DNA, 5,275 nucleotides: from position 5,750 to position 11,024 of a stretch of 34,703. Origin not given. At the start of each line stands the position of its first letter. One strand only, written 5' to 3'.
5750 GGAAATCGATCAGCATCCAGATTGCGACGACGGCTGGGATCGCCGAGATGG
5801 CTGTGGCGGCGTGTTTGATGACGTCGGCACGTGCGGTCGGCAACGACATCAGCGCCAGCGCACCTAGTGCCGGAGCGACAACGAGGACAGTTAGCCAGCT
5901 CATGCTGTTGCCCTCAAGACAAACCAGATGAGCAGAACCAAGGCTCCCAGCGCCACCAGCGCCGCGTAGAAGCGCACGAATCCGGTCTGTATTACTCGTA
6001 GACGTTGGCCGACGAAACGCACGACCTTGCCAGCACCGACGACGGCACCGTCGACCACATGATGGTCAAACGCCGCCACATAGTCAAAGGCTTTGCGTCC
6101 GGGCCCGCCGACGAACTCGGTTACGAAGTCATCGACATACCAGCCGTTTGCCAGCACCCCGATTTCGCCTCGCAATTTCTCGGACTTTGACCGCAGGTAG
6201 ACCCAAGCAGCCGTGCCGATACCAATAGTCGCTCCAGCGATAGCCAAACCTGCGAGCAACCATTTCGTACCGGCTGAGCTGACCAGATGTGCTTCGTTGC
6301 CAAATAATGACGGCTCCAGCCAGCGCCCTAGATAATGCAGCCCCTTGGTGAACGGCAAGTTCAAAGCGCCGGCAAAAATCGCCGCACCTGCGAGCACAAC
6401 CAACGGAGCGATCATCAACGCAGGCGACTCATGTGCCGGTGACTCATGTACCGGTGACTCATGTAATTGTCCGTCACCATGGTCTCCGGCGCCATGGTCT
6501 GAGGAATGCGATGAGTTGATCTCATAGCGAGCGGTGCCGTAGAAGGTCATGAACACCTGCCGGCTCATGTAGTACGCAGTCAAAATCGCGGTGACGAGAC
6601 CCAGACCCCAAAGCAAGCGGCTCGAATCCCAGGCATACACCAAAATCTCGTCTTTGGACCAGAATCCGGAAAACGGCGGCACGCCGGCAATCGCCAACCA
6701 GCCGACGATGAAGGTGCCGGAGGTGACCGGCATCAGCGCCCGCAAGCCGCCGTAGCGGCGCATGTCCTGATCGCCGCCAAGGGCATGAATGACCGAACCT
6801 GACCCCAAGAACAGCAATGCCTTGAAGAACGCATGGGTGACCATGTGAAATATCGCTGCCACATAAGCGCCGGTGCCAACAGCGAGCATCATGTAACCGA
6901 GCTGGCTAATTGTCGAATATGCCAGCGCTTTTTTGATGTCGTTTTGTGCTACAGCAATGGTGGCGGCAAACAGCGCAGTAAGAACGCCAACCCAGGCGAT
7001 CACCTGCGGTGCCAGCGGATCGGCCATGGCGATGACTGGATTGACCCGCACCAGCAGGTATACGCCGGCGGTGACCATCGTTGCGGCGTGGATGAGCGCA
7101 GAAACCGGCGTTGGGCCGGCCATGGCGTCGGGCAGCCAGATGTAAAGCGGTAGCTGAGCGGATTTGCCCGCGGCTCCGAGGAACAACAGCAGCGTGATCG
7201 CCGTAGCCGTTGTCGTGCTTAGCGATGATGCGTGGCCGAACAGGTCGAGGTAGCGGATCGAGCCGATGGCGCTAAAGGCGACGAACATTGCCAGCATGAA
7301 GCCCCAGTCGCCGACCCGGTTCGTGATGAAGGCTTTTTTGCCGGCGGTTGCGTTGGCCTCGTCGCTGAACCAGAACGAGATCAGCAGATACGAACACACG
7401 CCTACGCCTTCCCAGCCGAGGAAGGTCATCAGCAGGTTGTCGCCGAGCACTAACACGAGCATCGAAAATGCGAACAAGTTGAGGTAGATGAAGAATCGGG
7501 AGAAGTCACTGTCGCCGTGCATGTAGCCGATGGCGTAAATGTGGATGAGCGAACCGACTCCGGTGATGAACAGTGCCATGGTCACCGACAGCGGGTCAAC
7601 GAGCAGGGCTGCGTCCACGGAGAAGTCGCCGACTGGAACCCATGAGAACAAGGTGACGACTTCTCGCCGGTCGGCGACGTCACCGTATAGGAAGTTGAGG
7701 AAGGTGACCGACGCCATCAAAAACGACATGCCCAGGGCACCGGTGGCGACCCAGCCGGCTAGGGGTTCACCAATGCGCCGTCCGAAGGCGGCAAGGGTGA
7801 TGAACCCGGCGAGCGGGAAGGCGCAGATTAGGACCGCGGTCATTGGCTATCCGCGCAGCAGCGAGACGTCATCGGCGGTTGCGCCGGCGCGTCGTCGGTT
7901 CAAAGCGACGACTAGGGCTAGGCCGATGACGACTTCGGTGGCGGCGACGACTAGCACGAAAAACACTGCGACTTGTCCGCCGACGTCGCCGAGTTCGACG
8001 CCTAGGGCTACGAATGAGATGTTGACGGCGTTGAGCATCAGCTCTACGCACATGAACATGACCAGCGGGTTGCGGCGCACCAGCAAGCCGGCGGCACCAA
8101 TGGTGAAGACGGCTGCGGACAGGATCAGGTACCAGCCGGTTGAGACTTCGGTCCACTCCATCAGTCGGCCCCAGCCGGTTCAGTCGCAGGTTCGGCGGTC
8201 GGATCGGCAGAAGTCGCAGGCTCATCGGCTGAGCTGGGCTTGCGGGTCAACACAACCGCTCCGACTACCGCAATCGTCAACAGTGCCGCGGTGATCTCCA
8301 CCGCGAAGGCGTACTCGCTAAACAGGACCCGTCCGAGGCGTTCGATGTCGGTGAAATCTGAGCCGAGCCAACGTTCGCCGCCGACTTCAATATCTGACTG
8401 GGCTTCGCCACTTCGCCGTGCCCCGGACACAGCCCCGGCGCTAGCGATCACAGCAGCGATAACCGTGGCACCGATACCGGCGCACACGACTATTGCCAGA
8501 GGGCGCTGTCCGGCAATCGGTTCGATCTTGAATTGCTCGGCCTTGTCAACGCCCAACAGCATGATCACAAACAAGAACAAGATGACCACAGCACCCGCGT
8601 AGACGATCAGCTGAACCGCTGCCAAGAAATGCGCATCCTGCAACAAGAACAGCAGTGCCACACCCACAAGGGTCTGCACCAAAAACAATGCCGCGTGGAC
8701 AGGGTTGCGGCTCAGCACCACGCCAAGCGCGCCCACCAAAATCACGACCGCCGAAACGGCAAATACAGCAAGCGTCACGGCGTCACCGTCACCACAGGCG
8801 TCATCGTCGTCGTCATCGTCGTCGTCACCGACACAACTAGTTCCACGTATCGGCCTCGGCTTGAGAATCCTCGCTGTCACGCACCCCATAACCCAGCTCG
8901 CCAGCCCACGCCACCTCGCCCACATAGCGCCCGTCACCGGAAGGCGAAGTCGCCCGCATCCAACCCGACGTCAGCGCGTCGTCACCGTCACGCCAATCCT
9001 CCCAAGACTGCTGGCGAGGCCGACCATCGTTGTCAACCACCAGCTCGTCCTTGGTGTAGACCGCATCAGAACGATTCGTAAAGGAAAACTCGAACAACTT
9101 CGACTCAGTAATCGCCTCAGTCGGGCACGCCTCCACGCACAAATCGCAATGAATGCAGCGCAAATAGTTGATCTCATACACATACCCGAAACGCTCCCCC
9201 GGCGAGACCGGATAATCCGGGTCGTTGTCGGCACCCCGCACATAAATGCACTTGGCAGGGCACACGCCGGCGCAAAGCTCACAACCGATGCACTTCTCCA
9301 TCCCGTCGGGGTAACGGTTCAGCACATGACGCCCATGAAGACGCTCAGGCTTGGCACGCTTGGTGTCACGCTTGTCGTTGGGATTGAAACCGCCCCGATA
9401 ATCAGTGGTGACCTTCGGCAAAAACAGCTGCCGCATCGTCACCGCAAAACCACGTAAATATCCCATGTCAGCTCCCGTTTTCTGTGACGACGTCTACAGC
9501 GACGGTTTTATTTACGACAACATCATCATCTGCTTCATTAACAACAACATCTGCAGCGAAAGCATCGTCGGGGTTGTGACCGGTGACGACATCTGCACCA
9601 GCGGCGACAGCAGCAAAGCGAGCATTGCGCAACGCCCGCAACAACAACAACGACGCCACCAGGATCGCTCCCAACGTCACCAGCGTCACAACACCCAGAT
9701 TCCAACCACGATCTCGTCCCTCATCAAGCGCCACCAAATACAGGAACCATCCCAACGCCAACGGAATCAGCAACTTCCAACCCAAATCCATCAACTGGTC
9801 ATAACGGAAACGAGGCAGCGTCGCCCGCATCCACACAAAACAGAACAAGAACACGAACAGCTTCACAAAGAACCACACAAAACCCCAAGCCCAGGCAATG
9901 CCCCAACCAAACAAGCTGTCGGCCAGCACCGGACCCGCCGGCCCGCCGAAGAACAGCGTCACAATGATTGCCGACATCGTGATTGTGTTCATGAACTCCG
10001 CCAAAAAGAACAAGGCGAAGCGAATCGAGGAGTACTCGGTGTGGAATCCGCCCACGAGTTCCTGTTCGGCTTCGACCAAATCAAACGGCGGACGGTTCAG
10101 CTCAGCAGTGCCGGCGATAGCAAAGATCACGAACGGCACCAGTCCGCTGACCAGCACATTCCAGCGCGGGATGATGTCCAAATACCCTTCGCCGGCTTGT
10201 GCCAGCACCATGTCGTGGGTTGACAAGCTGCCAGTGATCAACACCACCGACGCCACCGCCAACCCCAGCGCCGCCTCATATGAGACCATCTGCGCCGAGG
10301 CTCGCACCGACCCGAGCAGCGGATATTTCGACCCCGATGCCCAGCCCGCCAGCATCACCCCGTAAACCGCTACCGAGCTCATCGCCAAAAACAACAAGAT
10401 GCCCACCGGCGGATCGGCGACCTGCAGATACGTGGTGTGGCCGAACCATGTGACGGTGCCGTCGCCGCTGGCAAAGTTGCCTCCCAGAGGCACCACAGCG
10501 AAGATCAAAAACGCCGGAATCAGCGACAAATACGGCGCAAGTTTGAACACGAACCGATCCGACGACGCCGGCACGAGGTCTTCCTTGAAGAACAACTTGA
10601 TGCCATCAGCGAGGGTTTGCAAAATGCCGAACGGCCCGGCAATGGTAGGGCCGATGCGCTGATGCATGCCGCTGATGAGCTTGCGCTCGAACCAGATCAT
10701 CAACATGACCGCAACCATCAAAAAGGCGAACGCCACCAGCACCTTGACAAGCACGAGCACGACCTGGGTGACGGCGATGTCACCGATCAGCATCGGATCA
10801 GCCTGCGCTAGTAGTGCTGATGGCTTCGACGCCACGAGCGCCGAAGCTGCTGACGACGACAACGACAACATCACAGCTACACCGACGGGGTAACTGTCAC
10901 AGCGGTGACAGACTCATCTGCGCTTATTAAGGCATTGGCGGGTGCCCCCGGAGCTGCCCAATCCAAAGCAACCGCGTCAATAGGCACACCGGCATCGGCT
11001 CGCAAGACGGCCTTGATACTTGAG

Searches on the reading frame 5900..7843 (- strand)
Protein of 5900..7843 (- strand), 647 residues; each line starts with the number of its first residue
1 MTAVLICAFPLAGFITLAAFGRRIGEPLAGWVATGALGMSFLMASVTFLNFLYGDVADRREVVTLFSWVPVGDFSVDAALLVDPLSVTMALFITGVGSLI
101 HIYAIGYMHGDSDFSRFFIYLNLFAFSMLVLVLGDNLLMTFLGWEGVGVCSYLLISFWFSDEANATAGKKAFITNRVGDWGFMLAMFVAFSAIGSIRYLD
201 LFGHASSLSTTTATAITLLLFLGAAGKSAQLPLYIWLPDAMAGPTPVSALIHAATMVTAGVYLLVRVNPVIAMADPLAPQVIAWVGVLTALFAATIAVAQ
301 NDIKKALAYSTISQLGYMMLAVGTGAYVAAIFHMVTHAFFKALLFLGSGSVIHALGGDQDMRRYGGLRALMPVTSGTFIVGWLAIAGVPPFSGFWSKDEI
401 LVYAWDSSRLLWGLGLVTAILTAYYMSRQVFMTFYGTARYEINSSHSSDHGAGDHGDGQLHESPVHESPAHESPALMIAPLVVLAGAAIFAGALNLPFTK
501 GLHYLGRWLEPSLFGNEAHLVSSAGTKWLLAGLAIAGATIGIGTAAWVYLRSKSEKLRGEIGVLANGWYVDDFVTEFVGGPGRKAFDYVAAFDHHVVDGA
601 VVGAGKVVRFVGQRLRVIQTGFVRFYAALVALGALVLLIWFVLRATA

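Call 51: search_protein_families(library=ncbifam, proteins=[window:5900-7843:-], max_evalue=1e-10)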
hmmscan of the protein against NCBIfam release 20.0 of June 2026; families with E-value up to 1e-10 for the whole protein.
window:5900-7843:- (647 aa): 71 families (the best 25 are shown)
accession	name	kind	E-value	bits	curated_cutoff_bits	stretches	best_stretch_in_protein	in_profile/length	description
NF005141.0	PRK06590.1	equivalog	1.5e-206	688.1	556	1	3-644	5-612/615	NADH-quinone oxidoreductase subunit L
TIGR01974.1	NDH_I_L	subfamily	4e-202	673.5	407.5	1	3-641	3-629/630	NADH-quinone oxidoreductase subunit L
NF005626.0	PRK07376.1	equivalog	8.1e-164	546.5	963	1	41-641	47-672/675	NAD(P)H-quinone oxidoreductase subunit 5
NF040617.1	F420_dehyd_FpoL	exception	6.9e-112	375.3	1050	1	3-447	6-479/669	F420H2 dehydrogenase subunit FpoL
NF005633.0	PRK07390.1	subfamily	3.9e-88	296.6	676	1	42-439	45-443/613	NAD(P)H-quinone oxidoreductase subunit F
NF009287.0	PRK12647.1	equivalog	6.9e-86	289.4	937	1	22-443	21-440/773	putative monovalent cation/H+ antiporter subunit A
TIGR01960.1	ndhF3_CO2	subfamily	3.7e-85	286.6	588.7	1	42-441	45-445/606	NAD(P)H dehydrogenase, subunit NdhF3 family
NF009288.0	PRK12648.1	equivalog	2.5e-84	284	1104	1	4-443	4-443/954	monovalent cation/H+ antiporter subunit A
TIGR00940.1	2a6301s01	subfamily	9.4e-83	278.9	920.45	1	48-492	41-486/793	monovalent cation:proton antiporter subunit A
NF009285.0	PRK12645.1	equivalog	1.1e-82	278.6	1028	1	46-441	43-462/804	Na+/H+ antiporter subunit A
NF005097.0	PRK06525.1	equivalog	1.1e-78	265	430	1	31-431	29-431/480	hydrogenase 4 subunit D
NF009290.0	PRK12650.1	equivalog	9.8e-77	258.7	980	1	15-484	14-461/966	DUF4040 family protein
NF009286.0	PRK12646.1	equivalog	1e-72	245.8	1063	1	20-431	21-442/800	DUF4040 family protein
NF009284.0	PRK12644.1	equivalog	8e-72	242.6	962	1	45-556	37-527/975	Na+/H+ antiporter subunit A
NF009289.0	PRK12649.1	equivalog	3.8e-71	240.5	1117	1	27-494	30-484/789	putative monovalent cation/H+ antiporter subunit A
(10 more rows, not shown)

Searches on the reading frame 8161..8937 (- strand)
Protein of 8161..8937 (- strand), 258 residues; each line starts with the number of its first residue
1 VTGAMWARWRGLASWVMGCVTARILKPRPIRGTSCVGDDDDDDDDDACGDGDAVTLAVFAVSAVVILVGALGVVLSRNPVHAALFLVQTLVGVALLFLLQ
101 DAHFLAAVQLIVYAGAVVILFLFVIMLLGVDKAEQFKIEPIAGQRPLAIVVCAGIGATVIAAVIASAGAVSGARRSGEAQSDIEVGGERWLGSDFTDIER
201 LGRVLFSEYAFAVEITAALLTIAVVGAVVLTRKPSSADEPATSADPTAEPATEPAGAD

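Call 51: search_protein_families(library=ncbifam, proteins=[window:8161-8937:-], max_evalue=1e-10)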
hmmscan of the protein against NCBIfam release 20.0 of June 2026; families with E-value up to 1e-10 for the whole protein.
window:8161-8937:- (258 aa): 10 families
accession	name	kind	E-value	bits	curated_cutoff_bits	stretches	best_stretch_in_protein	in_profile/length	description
NF005165.0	PRK06638.1-5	equivalog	3.9e-45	154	192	1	57-233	21-183/282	NADH-quinone oxidoreductase subunit J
NF005164.0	PRK06638.1-4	equivalog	9.3e-35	119.9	154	1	55-233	4-171/211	NADH-quinone oxidoreductase subunit J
NF005163.0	PRK06638.1-3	equivalog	6.4e-27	94.3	174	1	53-243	6-179/203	NADH-quinone oxidoreductase subunit J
NF005168.0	PRK06638.2-3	equivalog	3e-20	72.8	154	1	57-235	6-169/172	NADH-quinone oxidoreductase subunit J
NF005167.0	PRK06638.2-2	equivalog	6.2e-20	71.7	137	1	56-238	5-169/176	NADH-quinone oxidoreductase subunit J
NF005162.0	PRK06638.1-1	equivalog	3.7e-18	66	157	1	59-241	5-169/184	NADH-quinone oxidoreductase subunit J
NF005024.0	PRK06433.1-4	equivalog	4.6e-13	49.2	101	1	58-133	8-83/89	NADH dehydrogenase subunit J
NF005025.0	PRK06433.1-5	equivalog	6e-13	49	95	1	51-128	8-85/96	NADH dehydrogenase subunit J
NF005169.0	PRK06638.2-4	equivalog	1.5e-12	47.8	319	1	58-229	6-163/182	NADH-quinone oxidoreductase subunit J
NF005166.0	PRK06638.2-1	equivalog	7.2e-11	42.3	284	0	56-236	6-168/174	NADH-quinone oxidoreductase subunit J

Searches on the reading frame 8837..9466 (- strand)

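Call 51: search_protein_families(library=ncbifam, proteins=[window:8837-9466:-], max_evalue=1e-10)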
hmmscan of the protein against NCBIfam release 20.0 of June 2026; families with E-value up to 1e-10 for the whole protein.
window:8837-9466:- (209 aa): 14 families
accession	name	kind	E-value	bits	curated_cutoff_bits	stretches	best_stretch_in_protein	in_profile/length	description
NF004537.0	PRK05888.1-3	equivalog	4.9e-48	163.3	163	1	4-144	24-155/204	NADH-quinone oxidoreductase subunit NuoI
TIGR01971.1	NuoI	subfamily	2.2e-33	114.4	113.05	1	6-142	1-121/121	NADH-quinone oxidoreductase, chain I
NF004536.0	PRK05888.1-1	equivalog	9e-31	106.6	212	1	7-152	17-147/180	NADH-quinone oxidoreductase subunit NuoI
NF004539.0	PRK05888.1-5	equivalog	1.6e-30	106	225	1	4-147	17-145/162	NADH-quinone oxidoreductase subunit NuoI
NF004538.0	PRK05888.1-4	equivalog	3.2e-30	104.9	135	1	4-147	17-145/162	NADH-quinone oxidoreductase subunit NuoI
NF004540.0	PRK05888.2-1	equivalog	3.4e-22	78.5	215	1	2-153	3-136/139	NADH-quinone oxidoreductase subunit NuoI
NF004541.0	PRK05888.2-2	equivalog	2.1e-17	63.5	217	1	57-153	61-145/168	NADH-quinone oxidoreductase subunit NuoI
NF004542.0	PRK05888.2-3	equivalog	5.4e-16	58.7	248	1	41-155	66-174/203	NADH-quinone oxidoreductase subunit NuoI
NF004544.0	PRK05888.2-6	equivalog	1.6e-15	57.2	457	1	4-143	35-159/220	NADH-quinone oxidoreductase subunit NuoI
NF040612.1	F420_dehyd_FpoI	exception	3.2e-12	46.4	180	1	38-144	28-126/135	F420H2 dehydrogenase subunit FpoI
NF004545.0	PRK05888.3-1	equivalog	1.2e-11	44.5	229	1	36-144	50-147/154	NADH-quinone oxidoreductase subunit NuoI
NF004543.0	PRK05888.2-5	equivalog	1.3e-11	44.4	243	1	56-160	58-157/217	NADH-quinone oxidoreductase subunit NuoI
NF004546.0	PRK05888.3-3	equivalog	1.3e-11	44.2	260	1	56-141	63-146/196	NADH-quinone oxidoreductase subunit NuoI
NF009053.0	PRK12387.1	subfamily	1.6e-11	44.3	204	1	56-140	37-110/180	formate hydrogenlyase complex iron-sulfur subunit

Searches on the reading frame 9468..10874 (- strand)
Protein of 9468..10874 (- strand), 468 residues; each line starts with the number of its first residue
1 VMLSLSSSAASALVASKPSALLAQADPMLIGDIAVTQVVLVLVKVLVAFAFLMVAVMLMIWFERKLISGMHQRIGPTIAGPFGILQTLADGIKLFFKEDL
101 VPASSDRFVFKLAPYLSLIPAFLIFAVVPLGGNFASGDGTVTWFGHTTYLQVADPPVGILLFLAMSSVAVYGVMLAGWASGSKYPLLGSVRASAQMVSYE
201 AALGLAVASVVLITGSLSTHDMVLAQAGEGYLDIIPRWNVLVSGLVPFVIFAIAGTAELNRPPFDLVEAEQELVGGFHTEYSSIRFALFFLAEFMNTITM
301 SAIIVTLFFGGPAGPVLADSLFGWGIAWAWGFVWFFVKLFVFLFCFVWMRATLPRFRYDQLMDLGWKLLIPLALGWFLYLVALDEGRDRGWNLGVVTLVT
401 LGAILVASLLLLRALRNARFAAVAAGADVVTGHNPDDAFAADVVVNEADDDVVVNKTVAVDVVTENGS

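Call 51: search_protein_families(library=ncbifam, proteins=[window:9468-10874:-], max_evalue=1e-10)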
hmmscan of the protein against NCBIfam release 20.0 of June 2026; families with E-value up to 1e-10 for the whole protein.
window:9468-10874:- (468 aa): 7 families
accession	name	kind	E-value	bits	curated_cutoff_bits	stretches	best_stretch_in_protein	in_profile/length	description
NF004743.0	PRK06076.1-4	equivalog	2e-133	445.4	494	1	37-419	12-377/433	NADH-quinone oxidoreductase subunit NuoH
NF004745.0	PRK06076.1-6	equivalog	1.1e-100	337.2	450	1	35-379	9-328/341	NADH-quinone oxidoreductase subunit NuoH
NF004741.0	PRK06076.1-2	equivalog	2.5e-91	306.4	305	1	35-374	16-323/337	NADH-quinone oxidoreductase subunit NuoH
NF004742.0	PRK06076.1-3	equivalog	3.7e-91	306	531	1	28-378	13-342/356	NADH-quinone oxidoreductase subunit NuoH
NF004740.0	PRK06076.1-1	equivalog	1.8e-88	297.2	399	1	34-375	7-311/325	NADH-quinone oxidoreductase subunit NuoH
NF040610.1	F420_dehyd_FpoH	exception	5.4e-78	262.7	475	1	40-376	12-328/339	F420H2 dehydrogenase subunit FpoH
NF004744.0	PRK06076.1-5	equivalog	1.6e-77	261.2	542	1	35-383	24-362/372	NADH-quinone oxidoreductase subunit NuoH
